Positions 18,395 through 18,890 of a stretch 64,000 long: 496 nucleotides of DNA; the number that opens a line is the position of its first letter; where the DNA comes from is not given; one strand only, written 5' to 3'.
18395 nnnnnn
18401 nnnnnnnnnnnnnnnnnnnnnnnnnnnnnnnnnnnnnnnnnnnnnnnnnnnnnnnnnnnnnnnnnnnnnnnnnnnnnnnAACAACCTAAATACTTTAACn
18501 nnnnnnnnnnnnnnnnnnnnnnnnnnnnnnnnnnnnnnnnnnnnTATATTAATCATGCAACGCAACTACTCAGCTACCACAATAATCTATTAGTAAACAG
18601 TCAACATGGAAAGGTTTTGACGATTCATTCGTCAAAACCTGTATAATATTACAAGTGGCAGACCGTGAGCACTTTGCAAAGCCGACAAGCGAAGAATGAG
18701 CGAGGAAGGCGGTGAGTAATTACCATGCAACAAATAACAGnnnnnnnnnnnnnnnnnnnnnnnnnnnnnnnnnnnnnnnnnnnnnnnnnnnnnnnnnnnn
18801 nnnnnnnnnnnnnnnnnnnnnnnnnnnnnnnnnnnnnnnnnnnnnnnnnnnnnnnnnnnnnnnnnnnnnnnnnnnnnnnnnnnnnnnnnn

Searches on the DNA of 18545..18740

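Call 69: search_rna_families(source=window, start=18545, end=18740, threshold=evalue, max_evalue=10)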
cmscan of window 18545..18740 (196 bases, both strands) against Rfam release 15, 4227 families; matches with E-value up to 10: 1.
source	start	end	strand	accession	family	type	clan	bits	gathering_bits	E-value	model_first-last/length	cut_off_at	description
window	18718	18740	-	RF01833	astro_FSE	Cis-reg; frameshift_element;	-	8.7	70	8.9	33-55/55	5'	ribosomal frameshift site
